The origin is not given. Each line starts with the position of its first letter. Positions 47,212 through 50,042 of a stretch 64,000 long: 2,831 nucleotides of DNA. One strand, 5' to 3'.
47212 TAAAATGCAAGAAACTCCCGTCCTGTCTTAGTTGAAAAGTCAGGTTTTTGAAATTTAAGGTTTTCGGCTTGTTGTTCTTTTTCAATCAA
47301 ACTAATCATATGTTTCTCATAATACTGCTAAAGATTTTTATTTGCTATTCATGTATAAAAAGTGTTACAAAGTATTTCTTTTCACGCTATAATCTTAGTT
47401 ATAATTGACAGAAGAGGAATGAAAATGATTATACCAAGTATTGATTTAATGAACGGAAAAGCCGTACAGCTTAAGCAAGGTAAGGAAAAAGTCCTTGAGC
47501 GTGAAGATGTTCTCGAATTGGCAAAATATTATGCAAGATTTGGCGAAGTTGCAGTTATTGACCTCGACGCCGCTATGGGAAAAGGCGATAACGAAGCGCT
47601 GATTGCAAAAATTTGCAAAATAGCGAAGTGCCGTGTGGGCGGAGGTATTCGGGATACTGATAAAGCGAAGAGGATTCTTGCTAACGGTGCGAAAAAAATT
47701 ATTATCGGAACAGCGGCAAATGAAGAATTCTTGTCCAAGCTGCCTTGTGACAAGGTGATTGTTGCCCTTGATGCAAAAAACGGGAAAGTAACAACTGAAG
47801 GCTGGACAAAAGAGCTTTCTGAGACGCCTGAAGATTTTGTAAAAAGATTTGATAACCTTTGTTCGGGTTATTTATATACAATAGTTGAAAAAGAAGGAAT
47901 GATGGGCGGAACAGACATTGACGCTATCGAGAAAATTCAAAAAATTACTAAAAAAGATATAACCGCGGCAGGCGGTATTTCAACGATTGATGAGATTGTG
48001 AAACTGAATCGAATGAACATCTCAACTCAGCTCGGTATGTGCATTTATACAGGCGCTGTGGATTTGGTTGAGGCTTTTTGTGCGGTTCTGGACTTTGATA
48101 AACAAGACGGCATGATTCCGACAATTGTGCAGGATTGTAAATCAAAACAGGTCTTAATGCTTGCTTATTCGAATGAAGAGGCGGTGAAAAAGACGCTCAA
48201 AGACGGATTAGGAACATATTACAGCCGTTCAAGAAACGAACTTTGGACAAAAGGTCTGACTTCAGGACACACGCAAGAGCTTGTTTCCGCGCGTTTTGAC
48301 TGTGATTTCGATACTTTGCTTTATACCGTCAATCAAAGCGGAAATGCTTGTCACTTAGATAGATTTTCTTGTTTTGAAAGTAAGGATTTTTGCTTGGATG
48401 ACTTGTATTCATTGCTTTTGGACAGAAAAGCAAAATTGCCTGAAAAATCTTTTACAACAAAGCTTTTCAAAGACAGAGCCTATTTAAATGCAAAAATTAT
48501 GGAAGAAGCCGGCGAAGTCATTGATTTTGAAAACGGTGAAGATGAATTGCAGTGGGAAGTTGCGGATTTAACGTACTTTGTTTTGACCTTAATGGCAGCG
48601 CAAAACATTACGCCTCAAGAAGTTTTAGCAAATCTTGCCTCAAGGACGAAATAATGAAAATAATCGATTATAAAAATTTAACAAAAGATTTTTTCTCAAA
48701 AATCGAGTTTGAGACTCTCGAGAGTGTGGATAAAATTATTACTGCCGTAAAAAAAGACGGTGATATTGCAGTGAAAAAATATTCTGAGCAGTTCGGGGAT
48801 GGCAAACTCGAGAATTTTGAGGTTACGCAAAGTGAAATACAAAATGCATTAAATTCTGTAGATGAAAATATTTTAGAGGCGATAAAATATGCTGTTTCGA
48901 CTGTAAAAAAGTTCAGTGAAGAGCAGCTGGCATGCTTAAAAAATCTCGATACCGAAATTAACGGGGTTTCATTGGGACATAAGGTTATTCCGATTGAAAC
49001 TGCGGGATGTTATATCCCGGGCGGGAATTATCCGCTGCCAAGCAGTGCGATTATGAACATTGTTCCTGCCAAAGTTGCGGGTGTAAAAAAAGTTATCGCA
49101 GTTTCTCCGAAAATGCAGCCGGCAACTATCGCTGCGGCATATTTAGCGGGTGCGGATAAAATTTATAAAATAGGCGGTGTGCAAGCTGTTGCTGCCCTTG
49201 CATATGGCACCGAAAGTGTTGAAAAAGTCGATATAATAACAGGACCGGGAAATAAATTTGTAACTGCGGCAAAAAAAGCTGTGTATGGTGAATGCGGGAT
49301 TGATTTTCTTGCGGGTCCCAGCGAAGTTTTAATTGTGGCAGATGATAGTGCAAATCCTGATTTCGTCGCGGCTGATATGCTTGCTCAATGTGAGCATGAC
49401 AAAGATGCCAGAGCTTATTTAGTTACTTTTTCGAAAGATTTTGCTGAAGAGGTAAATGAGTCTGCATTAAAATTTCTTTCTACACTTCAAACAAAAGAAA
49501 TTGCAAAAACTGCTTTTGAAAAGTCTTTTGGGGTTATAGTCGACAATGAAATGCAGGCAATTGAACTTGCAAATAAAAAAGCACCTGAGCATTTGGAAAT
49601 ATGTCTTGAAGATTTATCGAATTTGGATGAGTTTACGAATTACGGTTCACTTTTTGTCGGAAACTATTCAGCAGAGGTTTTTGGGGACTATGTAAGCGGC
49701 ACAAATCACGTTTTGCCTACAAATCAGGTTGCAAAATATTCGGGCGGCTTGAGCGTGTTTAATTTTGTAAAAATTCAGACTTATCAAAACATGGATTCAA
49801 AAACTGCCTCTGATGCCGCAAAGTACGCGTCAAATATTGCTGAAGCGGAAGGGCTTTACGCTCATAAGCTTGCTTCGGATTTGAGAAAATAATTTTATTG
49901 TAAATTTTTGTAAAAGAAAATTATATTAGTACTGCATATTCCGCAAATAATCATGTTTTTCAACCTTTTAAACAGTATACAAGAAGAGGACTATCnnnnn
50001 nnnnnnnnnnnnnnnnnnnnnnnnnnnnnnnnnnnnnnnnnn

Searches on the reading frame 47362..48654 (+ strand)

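Call 68: search_protein_families(library=pfam, proteins=[window:47362-48654:+], max_evalue=0.00001)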
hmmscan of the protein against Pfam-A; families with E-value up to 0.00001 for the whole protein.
window:47362-48654:+ (430 aa): 3 families
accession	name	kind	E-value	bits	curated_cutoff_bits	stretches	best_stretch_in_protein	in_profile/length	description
PF00977.27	His_biosynth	-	4.2e-45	154.4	23.6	1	22-232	1-226/228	Histidine biosynthesis protein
PF01502.23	PRA-CH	-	1.7e-31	108.3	27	1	266-339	1-74/74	Phosphoribosyl-AMP cyclohydrolase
PF01503.22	PRA-PH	-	3.8e-16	59.7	21.3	1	346-428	2-85/86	Phosphoribosyl-ATP pyrophosphohydrolase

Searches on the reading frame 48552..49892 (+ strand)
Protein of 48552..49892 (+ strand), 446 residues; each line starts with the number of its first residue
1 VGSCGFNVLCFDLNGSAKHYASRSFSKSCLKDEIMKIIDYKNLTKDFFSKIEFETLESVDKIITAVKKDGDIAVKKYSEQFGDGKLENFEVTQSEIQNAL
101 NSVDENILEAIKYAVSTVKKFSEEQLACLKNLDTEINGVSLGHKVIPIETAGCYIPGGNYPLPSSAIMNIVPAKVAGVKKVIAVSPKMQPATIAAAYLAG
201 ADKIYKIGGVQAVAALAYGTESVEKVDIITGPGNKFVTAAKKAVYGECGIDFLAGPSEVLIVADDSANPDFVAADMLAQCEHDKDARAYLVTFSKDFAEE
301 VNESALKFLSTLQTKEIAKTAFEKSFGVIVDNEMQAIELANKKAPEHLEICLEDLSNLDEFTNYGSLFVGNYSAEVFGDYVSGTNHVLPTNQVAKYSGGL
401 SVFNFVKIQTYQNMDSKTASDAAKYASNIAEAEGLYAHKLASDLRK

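Call 68: search_protein_families(library=pfam, proteins=[window:48552-49892:+], max_evalue=0.00001)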
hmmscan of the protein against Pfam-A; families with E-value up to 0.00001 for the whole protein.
window:48552-49892:+ (446 aa): 1 family
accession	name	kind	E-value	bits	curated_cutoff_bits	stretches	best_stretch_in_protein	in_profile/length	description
PF00815.25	Histidinol_dh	-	4.3e-145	484.2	27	1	54-445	10-410/411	Histidinol dehydrogenase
